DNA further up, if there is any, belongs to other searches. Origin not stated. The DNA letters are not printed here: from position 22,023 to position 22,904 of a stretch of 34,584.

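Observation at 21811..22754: Unrecognised convergent gene pair (85/113 aa and 193 aa) at the head of the accessory island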

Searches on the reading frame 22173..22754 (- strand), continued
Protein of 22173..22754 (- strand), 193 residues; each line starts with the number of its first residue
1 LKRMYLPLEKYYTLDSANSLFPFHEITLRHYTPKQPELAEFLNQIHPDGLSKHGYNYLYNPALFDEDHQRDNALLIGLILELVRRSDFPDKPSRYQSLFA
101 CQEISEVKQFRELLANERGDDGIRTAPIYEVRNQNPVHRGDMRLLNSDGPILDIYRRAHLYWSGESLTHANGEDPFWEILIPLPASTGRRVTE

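Call 79: find_related_loci(query=A1, collection=viral_contigs, flank=5000)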
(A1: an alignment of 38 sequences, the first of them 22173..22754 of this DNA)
Query A1 (193 aa) in viral_contigs; peptide patterns used: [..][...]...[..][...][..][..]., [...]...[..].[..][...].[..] (x = any residue, [..] = any of these).
175 stretches matched a pattern; 87 encode a relative of the query (tblastn E <= 1e-3); the best 80 are kept; 80 distinct loci.
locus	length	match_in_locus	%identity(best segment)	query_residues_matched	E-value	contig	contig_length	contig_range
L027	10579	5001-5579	98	1-193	7e-128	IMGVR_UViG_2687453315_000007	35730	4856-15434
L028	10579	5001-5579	92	1-193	1e-120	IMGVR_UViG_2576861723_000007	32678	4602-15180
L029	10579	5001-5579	83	1-193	3e-109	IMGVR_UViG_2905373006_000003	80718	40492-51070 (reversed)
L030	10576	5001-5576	64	8-193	4e-77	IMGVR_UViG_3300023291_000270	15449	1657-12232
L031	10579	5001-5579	64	3-193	6e-76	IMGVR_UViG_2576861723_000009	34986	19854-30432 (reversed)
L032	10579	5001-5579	64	3-193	6e-76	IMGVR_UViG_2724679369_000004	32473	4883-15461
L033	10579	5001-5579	63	3-193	6e-75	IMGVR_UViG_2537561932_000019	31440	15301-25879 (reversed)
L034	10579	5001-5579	63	3-193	5e-75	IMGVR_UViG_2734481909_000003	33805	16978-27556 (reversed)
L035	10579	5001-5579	63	3-193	6e-75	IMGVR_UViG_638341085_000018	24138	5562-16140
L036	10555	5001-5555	59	10-193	1e-71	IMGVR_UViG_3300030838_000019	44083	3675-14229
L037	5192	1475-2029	59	10-193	1e-71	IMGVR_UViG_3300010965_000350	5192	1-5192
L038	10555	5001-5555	59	10-193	1e-71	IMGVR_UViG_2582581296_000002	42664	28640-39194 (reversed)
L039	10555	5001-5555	58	10-193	8e-71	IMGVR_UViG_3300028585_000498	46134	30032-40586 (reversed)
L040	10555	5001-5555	58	10-193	1e-70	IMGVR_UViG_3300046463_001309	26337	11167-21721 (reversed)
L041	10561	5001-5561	60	8-193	7e-70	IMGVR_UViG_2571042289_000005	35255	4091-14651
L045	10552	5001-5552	36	4-193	4e-33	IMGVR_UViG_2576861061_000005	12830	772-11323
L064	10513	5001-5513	38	8-192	6e-28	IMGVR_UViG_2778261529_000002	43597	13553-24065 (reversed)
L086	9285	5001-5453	34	26-191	1e-23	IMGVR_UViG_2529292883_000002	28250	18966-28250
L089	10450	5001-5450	36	32-191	4e-23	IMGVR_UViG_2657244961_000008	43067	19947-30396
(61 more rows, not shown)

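Call 97: find_related_loci(query=A5, collection=viral_contigs, flank=2500)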
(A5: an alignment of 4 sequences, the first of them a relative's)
Query A5 (69 aa) in viral_contigs; peptide patterns used: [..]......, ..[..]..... (x = any residue, [..] = any of these).
527 stretches matched a pattern; 16 encode a relative of the query (tblastn E <= 1e-3); 16 distinct loci.
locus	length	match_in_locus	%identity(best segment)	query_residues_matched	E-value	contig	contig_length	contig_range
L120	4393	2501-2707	91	1-69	1e-39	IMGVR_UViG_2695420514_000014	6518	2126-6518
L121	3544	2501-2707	91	1-69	1e-39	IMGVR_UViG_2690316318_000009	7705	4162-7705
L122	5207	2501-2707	91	1-69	1e-39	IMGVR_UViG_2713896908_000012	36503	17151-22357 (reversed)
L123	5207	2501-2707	90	1-69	5e-39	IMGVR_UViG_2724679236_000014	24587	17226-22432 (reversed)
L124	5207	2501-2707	90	1-69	2e-38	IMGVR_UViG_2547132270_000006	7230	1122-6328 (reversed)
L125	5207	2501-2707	90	1-69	2e-38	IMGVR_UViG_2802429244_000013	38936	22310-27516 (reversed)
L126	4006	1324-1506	67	9-69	3e-25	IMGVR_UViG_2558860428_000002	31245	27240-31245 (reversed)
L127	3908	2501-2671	72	13-69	3e-25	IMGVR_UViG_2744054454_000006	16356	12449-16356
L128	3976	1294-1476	67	9-69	3e-25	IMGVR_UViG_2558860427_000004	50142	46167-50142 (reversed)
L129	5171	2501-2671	72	13-69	3e-25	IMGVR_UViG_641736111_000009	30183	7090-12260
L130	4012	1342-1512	72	13-69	3e-25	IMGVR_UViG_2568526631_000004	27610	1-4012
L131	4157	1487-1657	72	13-69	1e-24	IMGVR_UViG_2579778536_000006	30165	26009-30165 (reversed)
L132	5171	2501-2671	70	13-69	5e-24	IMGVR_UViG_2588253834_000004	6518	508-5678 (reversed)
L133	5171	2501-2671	70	13-69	5e-24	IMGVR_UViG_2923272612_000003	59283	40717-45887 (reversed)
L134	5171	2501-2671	70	13-69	5e-24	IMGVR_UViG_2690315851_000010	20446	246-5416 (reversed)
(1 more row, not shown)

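Call 98: find_related_loci(query=L045:5546-5773:-, collection=viral_contigs, flank=2500)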
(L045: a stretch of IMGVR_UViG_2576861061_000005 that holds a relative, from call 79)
Query L045:5546-5773:- (75 aa) in viral_contigs; peptide patterns used: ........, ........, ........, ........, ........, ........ (x = any residue, [..] = any of these).
39 stretches matched a pattern; 19 encode a relative of the query (tblastn E <= 1e-3); 19 distinct loci.
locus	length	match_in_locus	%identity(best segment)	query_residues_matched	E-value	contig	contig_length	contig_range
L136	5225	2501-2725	99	1-75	1e-49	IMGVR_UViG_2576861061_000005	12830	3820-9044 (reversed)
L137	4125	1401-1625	99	1-75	1e-49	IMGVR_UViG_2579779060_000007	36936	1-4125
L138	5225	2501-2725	99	1-75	1e-49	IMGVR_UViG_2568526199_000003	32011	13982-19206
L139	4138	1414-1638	99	1-75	1e-49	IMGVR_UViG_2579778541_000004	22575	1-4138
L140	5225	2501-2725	93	1-75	2e-46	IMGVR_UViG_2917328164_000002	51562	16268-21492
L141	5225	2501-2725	93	1-75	2e-46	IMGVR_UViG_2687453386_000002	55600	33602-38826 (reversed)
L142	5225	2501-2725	93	1-75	6e-46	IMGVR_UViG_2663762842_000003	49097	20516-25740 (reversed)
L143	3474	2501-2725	93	1-75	6e-46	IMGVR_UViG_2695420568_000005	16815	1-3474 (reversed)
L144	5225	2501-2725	93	1-75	1e-45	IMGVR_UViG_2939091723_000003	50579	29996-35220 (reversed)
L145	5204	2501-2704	69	8-75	3e-28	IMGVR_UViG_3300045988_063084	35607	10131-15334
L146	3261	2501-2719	63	3-75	1e-27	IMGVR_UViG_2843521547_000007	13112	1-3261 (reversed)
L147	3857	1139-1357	63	3-75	1e-27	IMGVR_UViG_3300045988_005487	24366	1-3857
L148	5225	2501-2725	61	1-75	1e-26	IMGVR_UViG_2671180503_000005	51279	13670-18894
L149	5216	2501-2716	63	2-73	2e-25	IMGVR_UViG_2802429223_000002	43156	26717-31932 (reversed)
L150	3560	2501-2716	63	2-73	2e-25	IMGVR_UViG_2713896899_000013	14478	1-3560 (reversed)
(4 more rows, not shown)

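Call 103: search_protein_families(library=pfam, proteins=[L036:3695-4372:-, L036:6134-6631:-, L045:4530-4838:-, L045:3240-3704:-, L086:4169-4513:-, L086:3292-3825:-, L086:6965-7627:-, L089:5475-6683:-, L089:7102-8154:-, L064:4429-4980:-], max_evalue=0.001)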
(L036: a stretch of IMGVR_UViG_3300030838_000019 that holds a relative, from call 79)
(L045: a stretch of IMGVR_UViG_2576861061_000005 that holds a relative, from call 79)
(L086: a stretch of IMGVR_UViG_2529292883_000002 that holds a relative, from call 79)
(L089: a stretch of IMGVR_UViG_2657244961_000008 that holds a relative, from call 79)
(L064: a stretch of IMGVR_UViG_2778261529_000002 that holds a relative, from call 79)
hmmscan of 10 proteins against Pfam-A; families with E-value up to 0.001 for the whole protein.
L036:3695-4372:- (225 aa): 0 families

L036:6134-6631:- (165 aa): 0 families

L045:4530-4838:- (102 aa): 2 families
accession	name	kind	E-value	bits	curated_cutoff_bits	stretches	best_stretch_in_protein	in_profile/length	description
PF16080.10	Phage_holin_2_3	-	2e-13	50.5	28.8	1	4-59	1-56/56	Bacteriophage holin family HP1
PF00664.28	ABC_membrane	-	5.9e-05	23.3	28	1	3-74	116-187/274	ABC transporter transmembrane region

L045:3240-3704:- (154 aa): 1 family
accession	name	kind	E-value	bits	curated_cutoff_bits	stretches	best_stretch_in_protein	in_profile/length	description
PF03245.18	Phage_lysis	-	2.1e-28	99.5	25.4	1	29-154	1-126/126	Bacteriophage Rz lysis protein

L086:4169-4513:- (114 aa): 1 family
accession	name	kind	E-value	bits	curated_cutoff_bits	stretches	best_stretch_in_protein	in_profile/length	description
PF07041.16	DUF1327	-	9.5e-44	148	25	1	1-112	1-92/93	Protein of unknown function (DUF1327)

L086:3292-3825:- (177 aa): 1 family
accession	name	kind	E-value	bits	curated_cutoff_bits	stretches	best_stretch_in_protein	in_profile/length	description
PF00959.24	Phage_lysozyme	-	9e-24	84.6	22.3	1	33-167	2-125/125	Phage lysozyme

L086:6965-7627:- (220 aa): 2 families
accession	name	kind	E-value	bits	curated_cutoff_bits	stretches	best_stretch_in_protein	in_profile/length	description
PF06576.17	DUF1133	-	7.4e-105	348.3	23.1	1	41-215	1-175/176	Protein of unknown function (DUF1133)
PF06530.18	Phage_antitermQ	-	1.6e-05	25.3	26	1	109-181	19-89/118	Phage antitermination protein Q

L089:5475-6683:- (402 aa): 1 family
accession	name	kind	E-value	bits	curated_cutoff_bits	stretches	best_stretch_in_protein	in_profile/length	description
PF01609.27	DDE_Tnp_1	-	1.5e-24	87.3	23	1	90-327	3-199/200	Transposase DDE domain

L089:7102-8154:- (350 aa): 1 family
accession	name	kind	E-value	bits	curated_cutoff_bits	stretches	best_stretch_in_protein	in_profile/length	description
PF01555.25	N6_N4_Mtase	-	7.3e-43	147.5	26.7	1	29-341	1-220/221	DNA methylase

L064:4429-4980:- (183 aa): 1 family
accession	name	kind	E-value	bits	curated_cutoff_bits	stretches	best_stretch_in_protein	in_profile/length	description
PF03592.21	Terminase_2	-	8.9e-40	137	26.1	1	3-154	1-139/141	Terminase small subunit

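Call 107: find_related_loci(query=window:22173-22745:-, collection=genome_contigs, flank=3000)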
Query window:22173-22745:- (190 aa) in genome_contigs; peptide patterns used: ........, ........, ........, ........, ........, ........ (x = any residue, [..] = any of these).
50 stretches matched a pattern; 4 encode a relative of the query (tblastn E <= 1e-3); 4 distinct loci.
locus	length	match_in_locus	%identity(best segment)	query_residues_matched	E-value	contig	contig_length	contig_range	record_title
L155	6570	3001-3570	98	1-190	5e-127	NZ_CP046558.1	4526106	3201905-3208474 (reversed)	Pantoea stewartii subsp. stewartii strain ATCC 8199 chromosome, complete genome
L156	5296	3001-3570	97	1-190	3e-126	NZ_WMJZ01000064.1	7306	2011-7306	Intestinirhabdus alba strain BIT-B35 Scaffold64, whole genome shotgun sequence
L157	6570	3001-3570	96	1-190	4e-125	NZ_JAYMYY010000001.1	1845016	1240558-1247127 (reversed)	Pseudocitrobacter cyperus strain Cyp38S 38S_assembly_contig_1, whole genome shotgun sequence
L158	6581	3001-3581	58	5-190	2e-58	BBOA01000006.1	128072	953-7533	Type-B symbiont of Plautia stali DNA, contig: contig00006, whole genome shotgun sequence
